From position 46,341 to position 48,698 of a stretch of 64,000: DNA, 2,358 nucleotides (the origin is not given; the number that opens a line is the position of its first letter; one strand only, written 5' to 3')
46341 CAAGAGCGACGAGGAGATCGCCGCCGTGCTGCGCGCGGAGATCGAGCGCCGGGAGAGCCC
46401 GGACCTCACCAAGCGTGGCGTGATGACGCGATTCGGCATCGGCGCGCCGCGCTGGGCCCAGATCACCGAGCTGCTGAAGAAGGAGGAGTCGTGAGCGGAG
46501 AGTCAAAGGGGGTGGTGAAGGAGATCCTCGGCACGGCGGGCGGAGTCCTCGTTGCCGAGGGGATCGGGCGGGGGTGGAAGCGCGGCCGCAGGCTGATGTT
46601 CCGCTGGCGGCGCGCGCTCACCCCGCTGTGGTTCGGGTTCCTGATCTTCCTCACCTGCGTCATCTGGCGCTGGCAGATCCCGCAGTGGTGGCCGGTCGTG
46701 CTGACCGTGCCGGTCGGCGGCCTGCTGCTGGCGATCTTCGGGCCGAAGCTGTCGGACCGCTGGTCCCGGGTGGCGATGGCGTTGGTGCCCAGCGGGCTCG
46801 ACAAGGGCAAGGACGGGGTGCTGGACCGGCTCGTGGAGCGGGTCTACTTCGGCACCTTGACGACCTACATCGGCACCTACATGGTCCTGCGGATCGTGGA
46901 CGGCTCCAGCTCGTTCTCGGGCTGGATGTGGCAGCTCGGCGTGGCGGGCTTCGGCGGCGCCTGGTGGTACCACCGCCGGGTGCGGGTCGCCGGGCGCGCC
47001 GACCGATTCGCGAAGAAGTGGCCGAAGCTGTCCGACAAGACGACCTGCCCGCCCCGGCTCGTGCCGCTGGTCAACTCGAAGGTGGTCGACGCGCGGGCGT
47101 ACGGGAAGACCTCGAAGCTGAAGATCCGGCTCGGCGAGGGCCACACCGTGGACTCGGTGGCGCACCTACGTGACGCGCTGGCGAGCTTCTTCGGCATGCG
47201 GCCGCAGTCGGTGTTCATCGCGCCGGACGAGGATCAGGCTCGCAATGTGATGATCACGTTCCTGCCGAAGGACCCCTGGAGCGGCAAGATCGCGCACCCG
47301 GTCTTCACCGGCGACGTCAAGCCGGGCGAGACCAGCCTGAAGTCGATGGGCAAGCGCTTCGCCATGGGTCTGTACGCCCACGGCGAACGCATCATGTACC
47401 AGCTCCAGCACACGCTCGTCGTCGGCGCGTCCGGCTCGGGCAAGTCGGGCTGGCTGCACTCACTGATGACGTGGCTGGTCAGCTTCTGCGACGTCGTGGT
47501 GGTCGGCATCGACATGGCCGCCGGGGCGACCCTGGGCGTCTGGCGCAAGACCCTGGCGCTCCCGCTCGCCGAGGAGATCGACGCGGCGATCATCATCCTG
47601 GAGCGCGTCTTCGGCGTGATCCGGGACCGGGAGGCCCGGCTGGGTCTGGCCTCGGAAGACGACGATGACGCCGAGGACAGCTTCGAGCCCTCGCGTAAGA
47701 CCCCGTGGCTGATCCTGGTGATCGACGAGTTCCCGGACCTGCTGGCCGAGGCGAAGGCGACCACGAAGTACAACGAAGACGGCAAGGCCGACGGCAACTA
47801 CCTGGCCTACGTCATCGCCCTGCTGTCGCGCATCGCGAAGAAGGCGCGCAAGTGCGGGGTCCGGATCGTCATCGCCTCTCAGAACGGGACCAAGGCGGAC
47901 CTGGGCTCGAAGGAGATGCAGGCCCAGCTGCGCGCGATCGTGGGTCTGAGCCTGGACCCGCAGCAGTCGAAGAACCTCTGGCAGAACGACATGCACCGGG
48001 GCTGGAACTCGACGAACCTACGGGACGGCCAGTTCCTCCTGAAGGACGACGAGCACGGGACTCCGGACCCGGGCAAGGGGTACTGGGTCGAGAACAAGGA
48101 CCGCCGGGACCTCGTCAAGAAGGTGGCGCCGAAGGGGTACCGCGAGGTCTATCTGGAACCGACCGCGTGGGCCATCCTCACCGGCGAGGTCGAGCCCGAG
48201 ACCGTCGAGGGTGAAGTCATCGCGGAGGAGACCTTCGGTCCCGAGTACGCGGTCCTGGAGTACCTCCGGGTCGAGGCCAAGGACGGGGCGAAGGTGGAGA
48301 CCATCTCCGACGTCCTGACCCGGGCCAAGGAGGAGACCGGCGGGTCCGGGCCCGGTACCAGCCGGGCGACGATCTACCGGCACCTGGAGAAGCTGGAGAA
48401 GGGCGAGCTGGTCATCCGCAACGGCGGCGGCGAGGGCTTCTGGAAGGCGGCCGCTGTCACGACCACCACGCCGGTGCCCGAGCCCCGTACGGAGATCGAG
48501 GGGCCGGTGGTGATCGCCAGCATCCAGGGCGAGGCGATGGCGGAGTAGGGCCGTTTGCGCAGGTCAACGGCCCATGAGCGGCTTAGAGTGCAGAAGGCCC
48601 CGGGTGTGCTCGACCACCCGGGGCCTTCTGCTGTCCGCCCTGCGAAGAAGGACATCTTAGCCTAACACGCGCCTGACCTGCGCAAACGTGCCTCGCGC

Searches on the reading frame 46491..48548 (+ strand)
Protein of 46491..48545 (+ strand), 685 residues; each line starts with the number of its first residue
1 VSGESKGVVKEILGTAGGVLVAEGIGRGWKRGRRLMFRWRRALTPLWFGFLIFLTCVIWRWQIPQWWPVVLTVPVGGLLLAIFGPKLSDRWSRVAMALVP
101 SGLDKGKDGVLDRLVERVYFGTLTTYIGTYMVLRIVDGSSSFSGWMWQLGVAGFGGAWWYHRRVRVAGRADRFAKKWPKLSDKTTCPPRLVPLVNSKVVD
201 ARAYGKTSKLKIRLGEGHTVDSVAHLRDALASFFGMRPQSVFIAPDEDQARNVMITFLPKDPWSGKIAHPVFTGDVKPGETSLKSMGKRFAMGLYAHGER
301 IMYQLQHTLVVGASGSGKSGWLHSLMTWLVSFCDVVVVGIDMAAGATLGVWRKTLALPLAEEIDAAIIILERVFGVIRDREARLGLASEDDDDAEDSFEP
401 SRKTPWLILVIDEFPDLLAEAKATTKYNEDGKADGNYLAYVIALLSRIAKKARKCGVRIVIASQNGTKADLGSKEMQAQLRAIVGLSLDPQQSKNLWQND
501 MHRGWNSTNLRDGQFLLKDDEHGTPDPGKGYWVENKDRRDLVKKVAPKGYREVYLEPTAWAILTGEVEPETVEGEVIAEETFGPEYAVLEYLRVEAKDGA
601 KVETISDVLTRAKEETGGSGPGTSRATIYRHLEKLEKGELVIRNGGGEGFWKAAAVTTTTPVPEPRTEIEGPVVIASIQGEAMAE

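Call 16: search_dna_similar(query=window:46491-48545:+, collection=plasmids, mode=protein, max_rows=25)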
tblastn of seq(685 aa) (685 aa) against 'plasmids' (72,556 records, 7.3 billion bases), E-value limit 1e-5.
Records with a match: 4; places in all: 4; records where one place covers at least 80% of the query: 0.
Best place of each record, by identity: <60% 4.
By first word of the organism name: Streptomyces 4.
By predicted mobility (MOB-suite, as given by PLSDB): non-mobilizable 4.
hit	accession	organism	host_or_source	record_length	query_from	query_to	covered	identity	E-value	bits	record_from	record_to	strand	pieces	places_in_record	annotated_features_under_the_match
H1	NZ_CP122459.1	Streptomyces sp. 11x1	cell culture,soil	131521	194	537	50%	25.8%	4e-9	68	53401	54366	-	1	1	FtsK/SpoIIIE domain-containing protein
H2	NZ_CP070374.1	Streptomyces sp. MBT27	Soil,soil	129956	191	537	51%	23.2%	2e-6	59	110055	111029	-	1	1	FtsK/SpoIIIE domain-containing protein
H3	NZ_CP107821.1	Streptomyces sp. NBC_00536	-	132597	191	537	51%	22.9%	1e-7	63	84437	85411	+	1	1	FtsK/SpoIIIE domain-containing protein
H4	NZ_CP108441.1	Streptomyces sp. NBC_01278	-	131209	227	535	45%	25.0%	2e-7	62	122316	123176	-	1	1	FtsK/SpoIIIE domain-containing protein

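Call 18: find_related_loci(query=window:46494-48548:+, collection=genome_contigs, flank=6000)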
Query window:46494-48548:+ (684 aa) in genome_contigs; peptide patterns used: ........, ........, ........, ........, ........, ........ (x = any residue, [..] = any of these).
530 stretches matched a pattern; 1 encode a relative of the query (tblastn E <= 1e-3); 1 distinct loci.
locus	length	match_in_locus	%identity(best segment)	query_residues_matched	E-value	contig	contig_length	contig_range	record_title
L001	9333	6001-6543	26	291-463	2e-7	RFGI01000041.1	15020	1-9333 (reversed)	MAG: Planctomycetota bacterium isolate J020 k99_162996, whole genome shotgun sequence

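Call 19: find_homologous_proteins(query=window:46494-48548:+)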
Query window:46494-48548:+ (684 aa): 79 proteins with E <= 0.001 among 8000 candidates.
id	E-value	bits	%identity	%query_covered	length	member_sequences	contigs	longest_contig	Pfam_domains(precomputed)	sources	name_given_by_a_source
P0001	0.0e+0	1491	94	100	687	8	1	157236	PF01580.25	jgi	jgi:hypothetical protein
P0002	0.0e+0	1422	89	100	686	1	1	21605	PF01580.25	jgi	jgi:hypothetical protein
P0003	0.0e+0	1391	88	100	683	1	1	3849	PF01580.25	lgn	-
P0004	0.0e+0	1391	88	99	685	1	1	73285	PF01580.25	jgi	jgi:hypothetical protein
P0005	0.0e+0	1389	89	100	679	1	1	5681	PF01580.25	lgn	-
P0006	0.0e+0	1383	88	99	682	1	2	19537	PF01580.25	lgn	-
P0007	0.0e+0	1376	87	99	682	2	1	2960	PF01580.25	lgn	-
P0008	1.6e-270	917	63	99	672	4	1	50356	PF01580.25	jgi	jgi:hypothetical protein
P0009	1.9e-262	891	61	100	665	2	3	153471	PF01580.25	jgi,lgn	jgi:hypothetical protein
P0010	4.9e-260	883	61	99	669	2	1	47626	PF01580.25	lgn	-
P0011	1.4e-259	881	60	99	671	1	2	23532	PF09339.17,PF01580.25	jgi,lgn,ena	-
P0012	3.8e-259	880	62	98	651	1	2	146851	PF08279.19,PF01978.26,PF01580.25,PF25213.2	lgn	-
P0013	2.0e-258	877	60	100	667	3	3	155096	PF01580.25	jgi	jgi:hypothetical protein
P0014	3.4e-258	877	60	100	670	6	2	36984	PF01580.25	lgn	-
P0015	2.8e-257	873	61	99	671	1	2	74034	PF01580.25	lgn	-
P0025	1.1e-196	673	48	98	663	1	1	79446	PF01580.25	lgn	-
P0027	1.6e-191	656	51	99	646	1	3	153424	PF13401.13,PF01580.25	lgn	-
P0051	4.1e-160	552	47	92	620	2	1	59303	PF01580.25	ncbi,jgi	jgi:hypothetical protein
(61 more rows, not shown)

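Call 21: find_encoding_contigs(protein=P0001, flank=6000, max_places=3)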
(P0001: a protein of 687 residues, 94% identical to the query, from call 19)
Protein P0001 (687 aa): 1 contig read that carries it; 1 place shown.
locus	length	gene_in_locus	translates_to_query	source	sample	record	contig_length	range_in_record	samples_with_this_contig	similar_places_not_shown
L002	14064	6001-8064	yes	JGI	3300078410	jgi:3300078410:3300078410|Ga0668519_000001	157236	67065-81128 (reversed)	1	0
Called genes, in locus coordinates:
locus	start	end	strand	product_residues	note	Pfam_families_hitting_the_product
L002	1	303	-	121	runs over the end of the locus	-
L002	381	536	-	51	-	-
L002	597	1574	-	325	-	PF08401:ArdcN, PF18818:MPTase-PolyVal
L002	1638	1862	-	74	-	-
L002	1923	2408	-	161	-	-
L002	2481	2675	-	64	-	-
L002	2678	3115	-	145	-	-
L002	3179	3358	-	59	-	-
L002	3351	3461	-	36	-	-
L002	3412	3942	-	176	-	PF21897:DUF6919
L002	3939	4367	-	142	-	-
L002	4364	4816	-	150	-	-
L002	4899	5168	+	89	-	-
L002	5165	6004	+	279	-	-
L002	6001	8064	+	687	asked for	PF01580:FtsK_SpoIIIE (weak)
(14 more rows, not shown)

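Call 22: find_encoding_contigs(protein=P0004, flank=6000, max_places=3)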
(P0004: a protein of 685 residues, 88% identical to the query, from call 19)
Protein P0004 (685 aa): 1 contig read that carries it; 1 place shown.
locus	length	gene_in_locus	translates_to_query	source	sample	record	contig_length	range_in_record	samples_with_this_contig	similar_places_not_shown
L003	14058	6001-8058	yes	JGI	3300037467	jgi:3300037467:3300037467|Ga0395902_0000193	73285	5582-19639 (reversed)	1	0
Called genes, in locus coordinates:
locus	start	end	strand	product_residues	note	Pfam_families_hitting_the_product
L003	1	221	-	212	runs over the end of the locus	-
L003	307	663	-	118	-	-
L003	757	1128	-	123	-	-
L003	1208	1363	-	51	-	-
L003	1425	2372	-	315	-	PF08401:ArdcN, PF18818:MPTase-PolyVal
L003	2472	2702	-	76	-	-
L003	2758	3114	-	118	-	-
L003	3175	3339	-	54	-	-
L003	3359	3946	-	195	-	PF21897:DUF6919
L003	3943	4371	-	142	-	-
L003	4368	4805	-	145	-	-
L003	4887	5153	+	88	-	-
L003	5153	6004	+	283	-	-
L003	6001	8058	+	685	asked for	PF01580:FtsK_SpoIIIE (weak)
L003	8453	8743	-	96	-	-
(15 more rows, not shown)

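Call 23: find_encoding_contigs(protein=P0009, flank=6000, max_places=3)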
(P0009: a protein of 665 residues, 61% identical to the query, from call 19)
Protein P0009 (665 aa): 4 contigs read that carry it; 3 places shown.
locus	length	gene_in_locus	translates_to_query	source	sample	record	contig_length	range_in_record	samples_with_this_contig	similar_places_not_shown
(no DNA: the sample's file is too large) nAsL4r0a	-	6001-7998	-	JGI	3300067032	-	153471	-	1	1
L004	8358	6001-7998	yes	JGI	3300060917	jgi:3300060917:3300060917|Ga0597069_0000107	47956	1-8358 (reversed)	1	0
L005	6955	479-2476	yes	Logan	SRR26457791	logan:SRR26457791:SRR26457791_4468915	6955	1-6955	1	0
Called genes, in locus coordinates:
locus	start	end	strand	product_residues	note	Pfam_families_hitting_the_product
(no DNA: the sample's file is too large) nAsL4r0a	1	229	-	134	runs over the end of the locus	PF24240:DUF7448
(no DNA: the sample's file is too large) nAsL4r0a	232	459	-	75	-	-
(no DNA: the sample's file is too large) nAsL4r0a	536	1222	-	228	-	-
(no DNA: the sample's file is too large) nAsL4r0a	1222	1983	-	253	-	-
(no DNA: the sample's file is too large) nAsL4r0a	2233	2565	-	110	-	-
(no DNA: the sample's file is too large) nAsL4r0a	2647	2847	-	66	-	-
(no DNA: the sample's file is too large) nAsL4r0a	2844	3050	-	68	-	-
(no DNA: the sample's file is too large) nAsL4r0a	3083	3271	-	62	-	-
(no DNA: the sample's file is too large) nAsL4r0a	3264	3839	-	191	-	PF21897:DUF6919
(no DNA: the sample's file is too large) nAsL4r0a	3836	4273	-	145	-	-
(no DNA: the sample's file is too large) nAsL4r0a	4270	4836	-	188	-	-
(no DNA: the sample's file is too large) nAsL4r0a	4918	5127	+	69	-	-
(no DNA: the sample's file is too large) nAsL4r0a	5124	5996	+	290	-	-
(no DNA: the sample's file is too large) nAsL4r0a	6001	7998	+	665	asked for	PF01580:FtsK_SpoIIIE (weak)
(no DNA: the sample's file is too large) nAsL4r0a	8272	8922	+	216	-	PF13392:HNH_3, PF13518:HTH_28 (faint)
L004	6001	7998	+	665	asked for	PF01580:FtsK_SpoIIIE (weak)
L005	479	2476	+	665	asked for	PF01580:FtsK_SpoIIIE (weak)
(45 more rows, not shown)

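Call 24: find_encoding_contigs(protein=P0051, flank=6000, max_places=3)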
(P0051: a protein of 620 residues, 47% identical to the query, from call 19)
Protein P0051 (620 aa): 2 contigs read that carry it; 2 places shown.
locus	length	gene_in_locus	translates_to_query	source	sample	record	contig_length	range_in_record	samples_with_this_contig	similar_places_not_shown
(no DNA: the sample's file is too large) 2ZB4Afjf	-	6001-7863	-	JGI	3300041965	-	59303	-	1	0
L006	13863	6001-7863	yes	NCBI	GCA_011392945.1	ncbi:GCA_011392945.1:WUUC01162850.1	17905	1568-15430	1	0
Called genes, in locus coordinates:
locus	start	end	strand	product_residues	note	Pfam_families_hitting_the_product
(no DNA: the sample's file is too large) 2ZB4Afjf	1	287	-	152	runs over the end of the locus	PF10686:YAcAr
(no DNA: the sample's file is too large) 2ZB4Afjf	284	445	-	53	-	-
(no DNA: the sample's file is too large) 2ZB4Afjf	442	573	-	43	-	-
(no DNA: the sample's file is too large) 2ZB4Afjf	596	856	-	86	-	-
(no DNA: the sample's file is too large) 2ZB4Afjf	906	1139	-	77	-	-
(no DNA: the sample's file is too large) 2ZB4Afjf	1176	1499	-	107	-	-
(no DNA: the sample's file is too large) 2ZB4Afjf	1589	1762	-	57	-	-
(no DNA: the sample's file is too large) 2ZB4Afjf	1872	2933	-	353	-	PF06067:DUF932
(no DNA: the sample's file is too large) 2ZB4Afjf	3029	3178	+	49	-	-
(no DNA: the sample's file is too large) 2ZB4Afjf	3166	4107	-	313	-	-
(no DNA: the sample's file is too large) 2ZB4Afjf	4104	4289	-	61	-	-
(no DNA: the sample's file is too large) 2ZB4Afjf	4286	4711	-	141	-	-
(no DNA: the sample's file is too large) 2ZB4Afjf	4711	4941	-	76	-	-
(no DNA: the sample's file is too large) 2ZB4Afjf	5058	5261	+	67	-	-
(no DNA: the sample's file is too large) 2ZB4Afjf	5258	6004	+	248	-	PF10935:DUF2637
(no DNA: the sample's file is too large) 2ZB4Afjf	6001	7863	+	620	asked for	PF01580:FtsK_SpoIIIE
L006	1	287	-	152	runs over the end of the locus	PF10686:YAcAr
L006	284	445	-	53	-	-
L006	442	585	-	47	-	-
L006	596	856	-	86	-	-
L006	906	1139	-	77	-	-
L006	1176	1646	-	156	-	-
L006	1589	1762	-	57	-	-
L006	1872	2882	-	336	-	PF06067:DUF932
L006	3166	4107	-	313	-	-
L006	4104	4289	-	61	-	-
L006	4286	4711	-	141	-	-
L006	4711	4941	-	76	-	-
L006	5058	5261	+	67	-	-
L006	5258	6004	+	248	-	PF10935:DUF2637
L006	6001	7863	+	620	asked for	PF01580:FtsK_SpoIIIE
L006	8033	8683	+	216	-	PF13392:HNH_3, PF13384:HTH_23 (faint)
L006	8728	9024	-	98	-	-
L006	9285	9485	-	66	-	-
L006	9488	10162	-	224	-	PF04307:YdjM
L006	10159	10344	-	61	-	-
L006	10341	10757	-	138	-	-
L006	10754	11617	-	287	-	PF13023:HD_3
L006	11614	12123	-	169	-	-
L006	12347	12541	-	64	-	-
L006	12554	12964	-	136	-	-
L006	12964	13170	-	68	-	-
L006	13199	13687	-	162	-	-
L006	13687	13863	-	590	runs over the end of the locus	PF03237:Terminase_6N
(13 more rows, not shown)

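Call 25: find_encoding_contigs(protein=P0002, flank=6000, max_places=2)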
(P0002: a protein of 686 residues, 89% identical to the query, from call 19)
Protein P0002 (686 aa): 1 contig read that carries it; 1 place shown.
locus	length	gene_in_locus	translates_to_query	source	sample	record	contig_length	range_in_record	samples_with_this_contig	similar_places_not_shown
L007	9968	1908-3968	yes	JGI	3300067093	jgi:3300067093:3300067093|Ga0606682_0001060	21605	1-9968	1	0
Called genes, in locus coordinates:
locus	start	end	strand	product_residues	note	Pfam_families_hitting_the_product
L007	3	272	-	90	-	?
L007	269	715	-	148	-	-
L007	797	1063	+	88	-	-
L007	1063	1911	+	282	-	-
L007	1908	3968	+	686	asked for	PF01580:FtsK_SpoIIIE (weak)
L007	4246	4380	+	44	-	-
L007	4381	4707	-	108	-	-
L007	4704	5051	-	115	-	-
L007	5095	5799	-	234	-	PF04307:YdjM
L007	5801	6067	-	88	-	-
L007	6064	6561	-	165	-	-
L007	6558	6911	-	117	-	-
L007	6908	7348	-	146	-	-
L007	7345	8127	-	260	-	-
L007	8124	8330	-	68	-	-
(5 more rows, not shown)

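Call 30: search_dna_similar(query=window:46494-48548:+, collection=phages, mode=protein, max_rows=30)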
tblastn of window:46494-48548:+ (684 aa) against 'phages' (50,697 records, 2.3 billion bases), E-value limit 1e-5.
No match.

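Call 33: search_protein_families(library=phrogs, proteins=[window:46512-48548:+], max_evalue=0.001)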
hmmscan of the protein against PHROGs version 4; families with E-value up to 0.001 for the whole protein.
window:46512-48548:+ (678 aa): 7 families
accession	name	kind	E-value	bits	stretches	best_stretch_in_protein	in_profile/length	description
phrog_1358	-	moron, auxiliary metabolic gene and host takeover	7.3e-16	57.9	1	187-556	497-841/1382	FtsK/SpoIIIE-like protein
phrog_24831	-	unknown function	1.5e-14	54.6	1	185-476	179-441/700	-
phrog_31069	-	moron, auxiliary metabolic gene and host takeover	7.5e-11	42.2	1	297-482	300-482/742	FtsK/SpoIIIE-like protein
phrog_17958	-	moron, auxiliary metabolic gene and host takeover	2.8e-06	26.9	1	300-516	332-541/682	FtsK/SpoIIIE-like protein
phrog_7035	-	unknown function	2.3e-05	23.9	0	400-458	493-538/969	-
phrog_12531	-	moron, auxiliary metabolic gene and host takeover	9.5e-05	22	1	281-471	265-430/605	FtsK/SpoIIIE-like protein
phrog_3551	-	moron, auxiliary metabolic gene and host takeover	0.00029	20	0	297-481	435-603/758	FtsK/SpoIIIE-like protein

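Call 39: find_related_loci(query=A2, collection=viral_contigs, flank=4000)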
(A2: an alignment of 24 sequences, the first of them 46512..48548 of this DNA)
Query A2 (678 aa) in viral_contigs; peptide patterns used: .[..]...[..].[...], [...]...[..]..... (x = any residue, [..] = any of these).
51 stretches matched a pattern; 17 encode a relative of the query (tblastn E <= 1e-3); 17 distinct loci.
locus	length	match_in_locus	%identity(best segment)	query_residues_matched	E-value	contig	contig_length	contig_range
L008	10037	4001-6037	91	1-678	0e+0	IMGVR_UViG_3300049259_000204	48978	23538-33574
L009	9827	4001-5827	56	6-638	0e+0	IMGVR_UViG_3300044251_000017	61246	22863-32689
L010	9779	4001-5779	53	26-664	0e+0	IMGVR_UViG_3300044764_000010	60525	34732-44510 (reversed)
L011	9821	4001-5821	52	6-639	0e+0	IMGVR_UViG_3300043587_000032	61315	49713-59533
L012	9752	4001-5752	48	26-646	3e-173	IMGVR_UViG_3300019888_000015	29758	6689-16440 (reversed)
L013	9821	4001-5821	47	8-655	4e-172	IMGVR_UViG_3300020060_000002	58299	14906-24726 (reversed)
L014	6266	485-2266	45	8-639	2e-163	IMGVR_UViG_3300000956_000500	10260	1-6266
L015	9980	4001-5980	50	3-674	0e+0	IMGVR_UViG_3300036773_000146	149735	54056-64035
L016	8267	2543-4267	42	13-628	7e-147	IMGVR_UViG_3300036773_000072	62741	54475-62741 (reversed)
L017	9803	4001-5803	41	6-628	3e-144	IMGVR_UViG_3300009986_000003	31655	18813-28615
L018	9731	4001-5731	43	18-627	4e-144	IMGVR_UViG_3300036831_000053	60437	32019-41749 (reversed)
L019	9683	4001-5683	45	6-562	4e-143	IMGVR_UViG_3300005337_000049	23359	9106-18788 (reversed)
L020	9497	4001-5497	45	26-532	4e-140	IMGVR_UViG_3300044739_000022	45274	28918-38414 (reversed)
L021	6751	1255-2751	45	26-532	4e-140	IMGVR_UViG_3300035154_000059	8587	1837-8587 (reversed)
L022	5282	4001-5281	49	12-452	2e-120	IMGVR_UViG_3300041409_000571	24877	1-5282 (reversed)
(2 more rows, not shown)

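Call 67: find_related_loci(query=A2, collection=metagenome_contigs, flank=2500)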
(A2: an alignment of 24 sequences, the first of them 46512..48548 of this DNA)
Query A2 (678 aa) in metagenome_contigs; peptide patterns used: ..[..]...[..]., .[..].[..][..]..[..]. (x = any residue, [..] = any of these).
326 stretches matched a pattern; 26 encode a relative of the query (tblastn E <= 1e-3); 26 distinct loci.
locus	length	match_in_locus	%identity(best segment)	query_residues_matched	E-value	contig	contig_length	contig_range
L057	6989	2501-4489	60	2-676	0e+0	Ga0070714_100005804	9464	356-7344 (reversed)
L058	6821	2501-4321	47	8-655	3e-172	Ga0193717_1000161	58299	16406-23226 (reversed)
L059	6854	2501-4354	46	1-655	2e-165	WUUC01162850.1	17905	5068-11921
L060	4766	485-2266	45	8-639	5e-164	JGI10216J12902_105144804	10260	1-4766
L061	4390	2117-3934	44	3-634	7e-163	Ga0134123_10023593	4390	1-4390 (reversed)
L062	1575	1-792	89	413-676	2e-160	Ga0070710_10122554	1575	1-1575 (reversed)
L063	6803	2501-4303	41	6-628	3e-144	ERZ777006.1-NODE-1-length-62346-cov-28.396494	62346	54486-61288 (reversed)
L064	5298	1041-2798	42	13-638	4e-144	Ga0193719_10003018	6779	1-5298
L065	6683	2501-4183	45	6-562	4e-143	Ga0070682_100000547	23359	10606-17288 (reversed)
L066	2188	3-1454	47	112-630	3e-142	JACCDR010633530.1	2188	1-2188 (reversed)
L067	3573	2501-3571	49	20-379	1e-107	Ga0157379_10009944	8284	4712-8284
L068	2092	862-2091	44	6-415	9e-114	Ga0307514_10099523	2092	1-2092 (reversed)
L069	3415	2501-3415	36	27-335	1e-48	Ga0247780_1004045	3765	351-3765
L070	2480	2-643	37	392-628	2e-36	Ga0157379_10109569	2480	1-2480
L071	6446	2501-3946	36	59-562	1e-90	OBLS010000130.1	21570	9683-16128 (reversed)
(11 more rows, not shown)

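Call 74: search_solved_structures(query=A2, max_evalue=0.01)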
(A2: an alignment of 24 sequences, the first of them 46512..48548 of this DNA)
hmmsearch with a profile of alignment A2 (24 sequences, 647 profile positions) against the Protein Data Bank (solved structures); distinct sequences matched with E-value up to 0.01: 17.
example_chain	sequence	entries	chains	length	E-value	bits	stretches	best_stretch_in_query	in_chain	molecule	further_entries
2ius_A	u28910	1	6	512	1.2e-09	40.3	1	387-535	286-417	DNA TRANSLOCASE FTSK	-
2iuu_A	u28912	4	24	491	6.6e-09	37.8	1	394-533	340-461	DNA TRANSLOCASE FTSK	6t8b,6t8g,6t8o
2iut_A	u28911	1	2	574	8.7e-09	37.4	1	394-534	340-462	DNA TRANSLOCASE FTSK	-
4nh0_A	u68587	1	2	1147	1.4e-08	36.8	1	280-454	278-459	Cell divisionFtsK/SpoIIIE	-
9c1m_M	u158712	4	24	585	9.7e-06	27.4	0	277-327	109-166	ATP-binding protein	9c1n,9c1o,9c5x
6o1w_A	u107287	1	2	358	1.8e-05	26.4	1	298-456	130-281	DNA translocase coupling protein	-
6o1x_A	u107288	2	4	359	1.9e-05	26.4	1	298-456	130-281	DNA translocase coupling protein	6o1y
6o1z_A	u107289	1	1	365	1.9e-05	26.4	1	298-456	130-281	DNA translocase coupling protein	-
8xau_A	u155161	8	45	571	0.0001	23.9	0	418-488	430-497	ATP-binding protein | HerA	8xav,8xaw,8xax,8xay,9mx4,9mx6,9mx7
8ziq_M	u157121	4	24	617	0.00035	22.2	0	433-517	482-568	HerA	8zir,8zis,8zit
2lvs_A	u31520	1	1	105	0.00069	21.2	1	576-630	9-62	Putative uncharacterized protein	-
2rvc_A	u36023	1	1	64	0.00093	20.8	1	570-621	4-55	Interferon-inducible and double-stranded-dependent eIF-2kinase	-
4kmf_A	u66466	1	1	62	0.0013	20.3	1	570-621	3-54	Interferon-inducible and double-stranded-dependent eIF-2kinase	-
4hob_A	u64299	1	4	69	0.0017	20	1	570-623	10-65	Putative uncharacterized protein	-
5j6x_A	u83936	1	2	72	0.0025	19.4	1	568-619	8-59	Z-DNA binding protein kinase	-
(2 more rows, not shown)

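Call 81: predict_structure(alignment_id=A2)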
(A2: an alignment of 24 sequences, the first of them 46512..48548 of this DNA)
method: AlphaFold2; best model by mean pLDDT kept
length: 678 residues; sequences in the alignment: 24
mean_pLDDT: 78.2   pTM: 0.60
mean pLDDT of the five models: 78.2, 77.2, 74.9, 73.0, 72.6
residues with pLDDT >= 90: 139; 70-90: 397; 50-70: 87; < 50: 55
segments of 3 or more residues with pLDDT < 50: 1-3, 5-7, 9-11, 97-101, 564-574, 650-678
pLDDT, mean of each block of 10 residues (from residue 1): 48 53 54 64 78 78 81 78 69 54 66 83 83 82 81 59 79 85 87 79 88 82 86 81 86 80 82 85 90 91 89 94 93 88 91 93 94 86 71 90 93 89 85 89 90 88 74 91 88 83 88 88 92 87 78 82 41 55 82 85 79 69 83 74 75 37 29 35
secondary structure, 60 per line:
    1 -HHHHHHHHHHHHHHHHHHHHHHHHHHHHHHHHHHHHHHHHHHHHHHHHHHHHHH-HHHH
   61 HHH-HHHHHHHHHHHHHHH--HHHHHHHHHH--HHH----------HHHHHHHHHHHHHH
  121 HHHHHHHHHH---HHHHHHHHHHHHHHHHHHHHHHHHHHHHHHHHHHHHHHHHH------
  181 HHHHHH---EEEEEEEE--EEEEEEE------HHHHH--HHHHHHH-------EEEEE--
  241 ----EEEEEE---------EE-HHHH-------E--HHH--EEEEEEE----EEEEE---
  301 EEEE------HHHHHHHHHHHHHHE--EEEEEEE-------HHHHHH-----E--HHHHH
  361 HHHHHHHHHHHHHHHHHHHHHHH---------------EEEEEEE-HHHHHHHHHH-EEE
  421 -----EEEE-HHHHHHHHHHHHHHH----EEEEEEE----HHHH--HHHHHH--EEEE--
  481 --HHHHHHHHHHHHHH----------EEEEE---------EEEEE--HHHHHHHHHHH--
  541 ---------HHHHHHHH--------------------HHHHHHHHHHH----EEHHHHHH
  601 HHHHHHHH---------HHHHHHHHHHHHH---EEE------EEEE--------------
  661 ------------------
elements in order (helices of 4 or more, strands of 3 or more residues): H2-55 H57-63 H65-79 H82-91 H107-130 H134-174 H181-186 E190-197 E200-206 H213-217 H220-226 E234-238 E245-250 H263-266 E282-288 E293-297 E301-304 H311-324 E328-334 H342-347 H356-383 E399-405 H407-416 E418-420 E426-429 H431-445 E450-456 H461-464 H467-472 E475-478 H483-496 E507-511 E521-525 H528-538 H550-557 H578-588 H595-608 H618-630 E634-636 E643-646
